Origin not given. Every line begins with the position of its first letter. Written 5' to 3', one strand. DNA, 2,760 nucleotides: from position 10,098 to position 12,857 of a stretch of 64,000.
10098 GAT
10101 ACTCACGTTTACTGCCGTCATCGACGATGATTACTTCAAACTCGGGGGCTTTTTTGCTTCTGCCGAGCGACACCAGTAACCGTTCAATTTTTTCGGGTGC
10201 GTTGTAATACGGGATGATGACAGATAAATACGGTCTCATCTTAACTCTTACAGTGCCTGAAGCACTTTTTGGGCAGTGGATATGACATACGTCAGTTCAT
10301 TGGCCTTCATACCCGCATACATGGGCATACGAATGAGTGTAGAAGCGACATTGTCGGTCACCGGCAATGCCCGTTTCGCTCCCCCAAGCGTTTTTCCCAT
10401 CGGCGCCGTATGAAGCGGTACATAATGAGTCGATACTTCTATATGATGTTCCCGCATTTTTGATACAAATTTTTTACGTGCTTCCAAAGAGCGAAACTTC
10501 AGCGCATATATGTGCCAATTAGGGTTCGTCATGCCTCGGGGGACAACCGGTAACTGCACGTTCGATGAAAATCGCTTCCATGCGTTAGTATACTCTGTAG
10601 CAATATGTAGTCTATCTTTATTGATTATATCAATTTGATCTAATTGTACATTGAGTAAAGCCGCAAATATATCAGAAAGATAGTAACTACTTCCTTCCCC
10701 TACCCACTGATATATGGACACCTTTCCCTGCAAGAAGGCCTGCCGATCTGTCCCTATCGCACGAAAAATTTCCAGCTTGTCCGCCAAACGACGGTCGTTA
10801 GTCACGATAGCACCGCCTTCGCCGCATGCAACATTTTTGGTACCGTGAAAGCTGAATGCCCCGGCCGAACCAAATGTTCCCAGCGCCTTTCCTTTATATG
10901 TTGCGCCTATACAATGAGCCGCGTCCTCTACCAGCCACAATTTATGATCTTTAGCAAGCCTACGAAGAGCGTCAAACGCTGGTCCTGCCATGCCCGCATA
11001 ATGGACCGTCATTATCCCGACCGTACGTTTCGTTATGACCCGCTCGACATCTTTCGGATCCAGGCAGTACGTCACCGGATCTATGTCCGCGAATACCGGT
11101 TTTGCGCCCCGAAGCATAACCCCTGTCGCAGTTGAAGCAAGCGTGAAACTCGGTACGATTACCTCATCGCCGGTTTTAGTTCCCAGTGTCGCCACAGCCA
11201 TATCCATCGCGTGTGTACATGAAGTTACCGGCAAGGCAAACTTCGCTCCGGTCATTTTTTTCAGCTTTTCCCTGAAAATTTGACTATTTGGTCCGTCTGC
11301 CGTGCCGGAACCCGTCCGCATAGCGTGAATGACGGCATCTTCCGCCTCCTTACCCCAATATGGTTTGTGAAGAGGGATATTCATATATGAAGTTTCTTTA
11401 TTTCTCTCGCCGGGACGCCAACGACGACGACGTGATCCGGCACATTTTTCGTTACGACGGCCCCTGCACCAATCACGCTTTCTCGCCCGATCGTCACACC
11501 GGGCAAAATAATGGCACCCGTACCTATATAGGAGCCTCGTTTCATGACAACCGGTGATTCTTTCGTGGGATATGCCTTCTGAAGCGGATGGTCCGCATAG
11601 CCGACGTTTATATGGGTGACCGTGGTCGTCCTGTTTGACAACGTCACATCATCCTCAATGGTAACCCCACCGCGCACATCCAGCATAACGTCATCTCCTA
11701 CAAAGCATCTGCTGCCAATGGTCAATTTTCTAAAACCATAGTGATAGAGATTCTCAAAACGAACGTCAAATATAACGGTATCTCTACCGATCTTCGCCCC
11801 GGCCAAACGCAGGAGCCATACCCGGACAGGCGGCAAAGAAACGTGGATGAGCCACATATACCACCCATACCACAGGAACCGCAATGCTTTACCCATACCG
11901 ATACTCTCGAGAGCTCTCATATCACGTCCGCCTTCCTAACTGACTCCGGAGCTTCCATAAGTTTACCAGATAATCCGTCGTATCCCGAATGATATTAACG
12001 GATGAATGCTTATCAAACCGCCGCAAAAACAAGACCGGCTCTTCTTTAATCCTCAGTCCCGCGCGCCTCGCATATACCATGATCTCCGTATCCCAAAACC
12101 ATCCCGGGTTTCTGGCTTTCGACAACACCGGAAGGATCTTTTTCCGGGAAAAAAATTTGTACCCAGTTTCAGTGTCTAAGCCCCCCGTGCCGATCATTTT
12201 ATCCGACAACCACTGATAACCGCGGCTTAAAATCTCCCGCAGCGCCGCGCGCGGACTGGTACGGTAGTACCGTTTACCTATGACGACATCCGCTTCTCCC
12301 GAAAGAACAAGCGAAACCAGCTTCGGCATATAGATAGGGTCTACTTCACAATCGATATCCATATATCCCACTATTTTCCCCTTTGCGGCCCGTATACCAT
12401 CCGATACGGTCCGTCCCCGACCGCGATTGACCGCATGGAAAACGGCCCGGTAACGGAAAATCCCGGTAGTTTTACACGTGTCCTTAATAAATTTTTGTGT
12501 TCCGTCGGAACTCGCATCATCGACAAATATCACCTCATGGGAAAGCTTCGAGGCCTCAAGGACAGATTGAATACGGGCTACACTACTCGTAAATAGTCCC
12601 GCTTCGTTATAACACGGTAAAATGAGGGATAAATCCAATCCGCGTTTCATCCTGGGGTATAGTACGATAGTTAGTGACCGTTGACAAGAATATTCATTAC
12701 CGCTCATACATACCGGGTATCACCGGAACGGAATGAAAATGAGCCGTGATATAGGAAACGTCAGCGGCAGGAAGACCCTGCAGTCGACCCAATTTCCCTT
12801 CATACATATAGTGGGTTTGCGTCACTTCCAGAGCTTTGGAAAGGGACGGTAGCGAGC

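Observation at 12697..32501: Exceptional concentration of GT-C-type membrane glycosyltransferases (about nine in 20 kb)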

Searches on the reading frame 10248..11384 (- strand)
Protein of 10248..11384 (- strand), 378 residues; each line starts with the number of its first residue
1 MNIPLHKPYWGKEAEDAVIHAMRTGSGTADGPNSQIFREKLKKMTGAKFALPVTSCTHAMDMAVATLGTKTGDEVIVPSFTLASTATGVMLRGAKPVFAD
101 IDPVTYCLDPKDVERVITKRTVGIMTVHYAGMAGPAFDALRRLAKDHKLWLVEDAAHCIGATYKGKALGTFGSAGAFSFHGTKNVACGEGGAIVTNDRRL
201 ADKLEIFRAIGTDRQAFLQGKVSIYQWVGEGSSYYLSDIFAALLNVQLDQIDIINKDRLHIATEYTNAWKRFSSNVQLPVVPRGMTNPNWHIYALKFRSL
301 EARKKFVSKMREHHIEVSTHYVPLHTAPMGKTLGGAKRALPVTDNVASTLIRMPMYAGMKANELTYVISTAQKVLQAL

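Call 4: search_protein_families(library=pfam, proteins=[window:10248-11384:-], max_evalue=0.01)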
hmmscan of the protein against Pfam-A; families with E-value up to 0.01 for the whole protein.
window:10248-11384:- (378 aa): 4 families
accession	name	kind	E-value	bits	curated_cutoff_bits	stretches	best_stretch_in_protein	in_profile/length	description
PF01041.23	DegT_DnrJ_EryC1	-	3.9e-97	326.1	19.8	1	11-370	4-358/360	DegT/DnrJ/EryC1/StrS aminotransferase family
PF00155.27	Aminotran_1_2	-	2e-07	31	19.7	1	12-162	24-193/361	Aminotransferase class I and II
PF01212.27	Beta_elim_lyase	-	1.6e-06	28.1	27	1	16-217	16-215/288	Beta-eliminating lyase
PF01053.26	Cys_Met_Meta_PP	-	0.0086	15.1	27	0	32-169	52-188/381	Cys/Met metabolism PLP-dependent enzyme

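Call 44: search_protein_families(library=ncbifam, proteins=[window:10248-11384:-], max_evalue=0.001)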
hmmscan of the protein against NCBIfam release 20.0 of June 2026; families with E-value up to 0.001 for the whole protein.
window:10248-11384:- (378 aa): 13 families
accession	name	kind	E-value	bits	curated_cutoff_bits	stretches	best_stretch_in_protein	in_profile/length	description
NF008687.0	PRK11706.1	equivalog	7.1e-114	380.4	375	1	3-375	2-374/375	dTDP-4-amino-4,6-dideoxygalactose transaminase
TIGR02379.1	ECA_wecE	subfamily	1.7e-99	333.2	434.85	1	3-375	2-375/376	dTDP-4-amino-4,6-dideoxy-D-glucose transaminase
TIGR03588.1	PseC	equivalog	3.4e-70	236.9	423.5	1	15-375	14-380/380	UDP-4-amino-4,6-dideoxy-N-acetyl-beta-L-altrosamine transaminase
NF008658.2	PRK11658.1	equivalog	1.7e-69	234.3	631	1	3-375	5-377/379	UDP-4-amino-4-deoxy-L-arabinose aminotransferase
TIGR04181.1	NHT_00031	hypoth_equivalog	1e-52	179.2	420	1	3-354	1-357/359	LegC family aminotransferase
TIGR04427.1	PLP_DesI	equivalog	7.4e-47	160.3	650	1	27-216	47-233/390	dTDP-4-dehydro-6-deoxyglucose aminotransferase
NF011936.0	PRK15407.1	equivalog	2.4e-37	128.7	423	1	30-213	63-253/440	lipopolysaccharide biosynthesis protein RfbH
NF005817.0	PRK07683.1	equivalog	1.8e-05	23.6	575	1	55-154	97-200/387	aminotransferase A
NF004621.0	PRK05957.1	equivalog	0.00027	19.8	498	1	37-137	74-177/389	pyridoxal phosphate-dependent aminotransferase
NF005816.0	PRK07682.1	equivalog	0.0004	19.1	620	1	56-134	99-177/390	aminotransferase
NF006569.0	PRK09082.1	subfamily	0.00062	19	420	1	53-125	96-168/386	methionine aminotransferase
NF000586.1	PRK00011.1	subfamily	0.00077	18.3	335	0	35-205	65-241/404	serine hydroxymethyltransferase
NF041364.1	GntC_guanitoxin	equivalog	0.00095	18.2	415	0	56-154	69-173/356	guanitoxin biosynthesis PLP-dependent (S)-gamma-hydroxy-L-arginine cyclodehydratase GntC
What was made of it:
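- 10248..11384 (-): DegT2: WecE-type dTDP-4-amino-4,6-dideoxyhexose transaminase. Pfam DegT_DnrJ_EryC1 3.9e-97 (calls 4, 44).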

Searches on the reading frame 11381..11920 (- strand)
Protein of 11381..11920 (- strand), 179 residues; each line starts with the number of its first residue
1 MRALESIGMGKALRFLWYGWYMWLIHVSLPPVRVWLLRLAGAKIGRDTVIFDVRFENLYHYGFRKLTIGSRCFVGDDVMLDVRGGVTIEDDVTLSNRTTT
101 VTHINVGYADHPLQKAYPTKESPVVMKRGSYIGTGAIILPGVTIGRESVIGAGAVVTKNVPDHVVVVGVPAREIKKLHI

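Call 4: search_protein_families(library=pfam, proteins=[window:11381-11920:-], max_evalue=0.01)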
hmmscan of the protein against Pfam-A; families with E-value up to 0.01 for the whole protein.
window:11381-11920:- (179 aa): 3 families
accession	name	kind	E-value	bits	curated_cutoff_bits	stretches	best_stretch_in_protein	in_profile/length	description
PF00132.30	Hexapep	-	5.1e-13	48.5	27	1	124-158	2-36/36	Bacterial transferase hexapeptide (six repeats)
PF14602.12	Hexapep_2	-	6.2e-10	39.1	27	2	131-158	9-34/34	Hexapeptide repeat of succinyl-transferase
PF25084.1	LbH_EIF2B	-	0.00072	20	54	0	130-159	73-102/105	EIF2B subunit epsilon LbH domain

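Call 44: search_protein_families(library=ncbifam, proteins=[window:11381-11920:-], max_evalue=0.001)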
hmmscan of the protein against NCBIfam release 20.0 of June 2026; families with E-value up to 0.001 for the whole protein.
window:11381-11920:- (179 aa): 39 families (the best 25 are shown)
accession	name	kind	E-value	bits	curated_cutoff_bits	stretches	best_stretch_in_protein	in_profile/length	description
NF007797.0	PRK10502.1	subfamily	1.3e-26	93.4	192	1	9-176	17-178/183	WcaF family extracellular polysaccharide biosynthesis acetyltransferase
NF038307.1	EPS_acetyl_HpsU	equivalog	1.9e-19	69.9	305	1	29-173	39-174/178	hormogonium polysaccharide biosynthesis acetyltransferase HpsU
TIGR04008.1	WcaF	equivalog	2.1e-19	70.1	326.3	1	32-175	42-176/180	colanic acid biosynthesis acetyltransferase WcaF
NF041874.1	EPS_EpsC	equivalog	1.2e-17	64.1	150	1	58-176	54-166/168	serine O-acetyltransferase EpsC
TIGR03570.1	NeuD_NnaD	subfamily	6.8e-17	61.7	160.8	1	64-172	98-202/202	NeuD/PglB/VioB family sugar acetyltransferase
NF007240.0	PRK09677.1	equivalog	3.9e-16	59.1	243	1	61-177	61-184/192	putative lipopolysaccharide biosynthesis O-acetyl transferase WbbJ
NF007499.0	PRK10092.1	equivalog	5.2e-16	59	314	1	61-177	70-183/183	maltose O-acetyltransferase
NF007076.0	PRK09527.1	equivalog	1.4e-15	57.2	347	1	66-177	76-185/203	galactoside O-acetyltransferase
TIGR01172.1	cysE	equivalog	1.4e-14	54.5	210.65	1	68-172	64-162/162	serine O-acetyltransferase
TIGR03532.1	DapD_Ac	equivalog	1.7e-14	54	231.75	1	85-177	122-214/231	2,3,4,5-tetrahydropyridine-2,6-dicarboxylate N-acetyltransferase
TIGR03308.1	phn_thr-fam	hypoth_equivalog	2.1e-13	50.6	201.65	1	121-176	106-161/204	phosphonate metabolim protein, transferase hexapeptide repeat family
NF000311.1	Vat_ABCDEFH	equivalog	7.7e-13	48.5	300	1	57-176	47-163/201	Vat family streptogramin A O-acetyltransferase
NF033468.1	stregram_VatI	exception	3.6e-12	46.5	415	1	57-176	49-165/208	streptogramin A O-acetyltransferase Vat(I)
NF008349.0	PRK11132.1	equivalog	3.4e-11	42.7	397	1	73-176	149-246/273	serine O-acetyltransferase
NF000490.1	chloram_CatB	equivalog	7.9e-11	41.7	350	1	65-176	56-163/210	type B chloramphenicol O-acetyltransferase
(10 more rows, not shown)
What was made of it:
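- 11381..11920 (-): Hexa: left-handed beta-helix acetyltransferase. Inferred to N-acetylate the 4-amino sugar. NCBIfam WcaF and NeuD/PglB/VioB families, below cutoff (calls 4, 44).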

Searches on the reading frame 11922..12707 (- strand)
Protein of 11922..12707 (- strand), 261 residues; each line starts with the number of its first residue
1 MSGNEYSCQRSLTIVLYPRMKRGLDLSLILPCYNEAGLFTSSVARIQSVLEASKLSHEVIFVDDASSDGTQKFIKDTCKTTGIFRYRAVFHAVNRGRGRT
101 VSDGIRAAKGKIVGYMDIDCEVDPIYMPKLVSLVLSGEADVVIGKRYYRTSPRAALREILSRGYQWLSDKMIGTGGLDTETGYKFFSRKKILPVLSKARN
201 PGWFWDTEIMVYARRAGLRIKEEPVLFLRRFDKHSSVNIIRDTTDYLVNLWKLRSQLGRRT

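Call 4: search_protein_families(library=pfam, proteins=[window:11922-12707:-], max_evalue=0.01)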
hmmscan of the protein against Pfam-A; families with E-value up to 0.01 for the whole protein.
window:11922-12707:- (261 aa): 3 families
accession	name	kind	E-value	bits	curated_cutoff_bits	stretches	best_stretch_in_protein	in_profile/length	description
PF00535.33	Glycos_transf_2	-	1.7e-24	87.1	23.3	1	27-188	1-161/168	Glycosyl transferase family 2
PF13641.12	Glyco_tranf_2_3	-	6.9e-06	26.7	27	1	26-233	3-214/230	Glycosyltransferase like family 2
PF10111.15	Glyco_tranf_2_2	-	0.0013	18.7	27.3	1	56-134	29-106/276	Glycosyltransferase like family 2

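Call 41: search_solved_structures(query=window:11922-12707:-, max_evalue=0.001)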
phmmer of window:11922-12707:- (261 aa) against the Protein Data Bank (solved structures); distinct sequences matched with E-value up to 0.001: 23.
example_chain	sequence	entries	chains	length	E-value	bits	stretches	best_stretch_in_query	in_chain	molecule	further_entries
2z87_A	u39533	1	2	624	2.9e-11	46.3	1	16-160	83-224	Chondroitin synthase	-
2z86_A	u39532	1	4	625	2.9e-11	46.3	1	16-160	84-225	Chondroitin synthase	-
5mlz_A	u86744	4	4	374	5.1e-10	42.2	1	23-150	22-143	Dolichol monophosphate mannose synthase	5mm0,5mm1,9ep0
5eke_A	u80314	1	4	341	2.9e-08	36.4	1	16-147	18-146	Uncharacterized glycosyltransferase sll0501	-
5ekp_C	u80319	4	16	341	2.9e-08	36.4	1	16-147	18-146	Uncharacterized glycosyltransferase sll0501 | Glycosyltransferase sll0501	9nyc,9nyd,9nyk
9nye_A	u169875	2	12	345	3e-08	36.4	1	16-147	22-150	Glycosyltransferase sll0501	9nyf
4y6n_A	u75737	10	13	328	6.6e-07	32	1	19-150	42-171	Glucosyl-3-phosphoglycerate synthase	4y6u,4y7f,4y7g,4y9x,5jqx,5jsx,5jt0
3e25_A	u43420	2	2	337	7.1e-07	31.9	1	19-150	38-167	Putative uncharacterized protein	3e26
4ddz_A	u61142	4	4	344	7.5e-07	31.8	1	19-150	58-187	GLUCOSYL-3-PHOSPHOGLYCERATE SYNTHASE (GpgS) | Glucosyl-3-phosphoglycerate synthase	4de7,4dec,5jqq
7pdo_A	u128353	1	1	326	1.2e-06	31.1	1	13-151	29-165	Glucosyl-3-phosphoglycerate synthase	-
7p5l_A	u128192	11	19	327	1.2e-06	31.1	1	13-151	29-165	Glucosyl-3-phosphoglycerate synthase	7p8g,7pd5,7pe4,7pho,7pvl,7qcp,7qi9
3ckj_A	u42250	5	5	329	1.1e-05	28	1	14-150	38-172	Putative uncharacterized protein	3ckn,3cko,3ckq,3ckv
9hwj_A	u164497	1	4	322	1.5e-05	27.6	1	26-173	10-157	Undecaprenyl-phosphate 4-deoxy-4-formamido-L-arabinose transferase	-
9bhc_C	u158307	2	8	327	3.8e-05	26.3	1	26-170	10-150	Undecaprenyl-phosphate 4-deoxy-4-formamido-L-arabinose transferase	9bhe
6yv7_B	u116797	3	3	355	4e-05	26.2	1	26-120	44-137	Glycosyl transferase, family 2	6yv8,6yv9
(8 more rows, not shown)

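Call 44: search_protein_families(library=ncbifam, proteins=[window:11922-12707:-], max_evalue=0.001)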
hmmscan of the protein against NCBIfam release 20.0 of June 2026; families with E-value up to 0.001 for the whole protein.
window:11922-12707:- (261 aa): 18 families
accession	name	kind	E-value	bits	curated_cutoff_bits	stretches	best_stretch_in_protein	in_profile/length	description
NF047588.1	GlcsyltransPgfSStrep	equivalog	8.6e-14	51.5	500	1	25-195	2-168/308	glycosyltransferase PgfS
NF058614.1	PPMAGASynPpgS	equivalog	3.2e-12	46.4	370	1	25-228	1-197/226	polyprenyl-phospho-N-acetylgalactosaminyl synthase PpgS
TIGR04182.1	glyco_TIGR04182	equivalog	3.3e-12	46.4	325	1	26-253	2-217/293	S-layer glycoprotein N-glycosyltransferase AglJ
NF007482.0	PRK10073.1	equivalog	5e-12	45.5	423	1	24-148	6-124/334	glycosyltransferase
NF010496.0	PRK13915.1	equivalog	1.8e-11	43.7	262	1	17-149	24-156/307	glucosyl-3-phosphoglycerate synthase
TIGR03937.1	PgaC_IcaA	equivalog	2.2e-11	43.4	422.3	1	23-127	44-143/407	poly-beta-1,6-N-acetyl-D-glucosamine synthase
NF007986.1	PRK10714.1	equivalog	2.5e-10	39.9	529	1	26-214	8-191/316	undecaprenyl-phosphate 4-deoxy-4-formamido-L-arabinose transferase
TIGR04283.1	glyco_like_mftF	equivalog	2.8e-10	40.2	182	1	26-167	1-128/221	TIGR04283 family arsenosugar biosynthesis glycosyltransferase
NF041875.1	EPS_EpsD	equivalog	3.5e-09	36.5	370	1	26-145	1-115/325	exopolysaccharide biosynthesis glycosyltransferase EpsD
NF038302.1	EPS_HpsE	equivalog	1.4e-08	34.1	300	1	24-120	1-97/307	hormogonium polysaccharide biosynthesis glycosyltransferase HpsE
NF047683.1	TeichurnBiosyTuaG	equivalog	2.2e-08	34.1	400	1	25-121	7-98/252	teichuronic acid biosynthesis protein TuaG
TIGR03965.1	mycofact_glyco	equivalog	3.1e-08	32.9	280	1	41-135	87-180/467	mycofactocin biosynthesis glycosyltransferase MftF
NF041391.1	DPhHxTase_Halo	equivalog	4.7e-07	29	375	1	32-230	3-186/213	dolichyl-phosphate hexose transferase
NF050050.1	ProtGlycPglI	equivalog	3e-06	26.8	500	1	26-137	4-111/306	GalNAc(5)-diNAcBac-PP-undecaprenol beta-1,3-glucosyltransferase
NF038299.1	EPS_HpsN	equivalog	0.00031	19.8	425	1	26-133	3-105/317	hormogonium polysaccharide biosynthesis glycosyltransferase HpsN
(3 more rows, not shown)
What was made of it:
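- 11922..12707 (-): GT2c: soluble GT2, a candidate polyprenyl-phosphate sugar synthase. It overlaps gene A by 11 nt. PDB hits DPMS 5e-10 and GtrB 3e-8 (calls 4, 41, 44).
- Checked: 11922..12707 best resembles PgfS, PpgS, AglJ and DPMS-type synthases (calls 41, 44).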
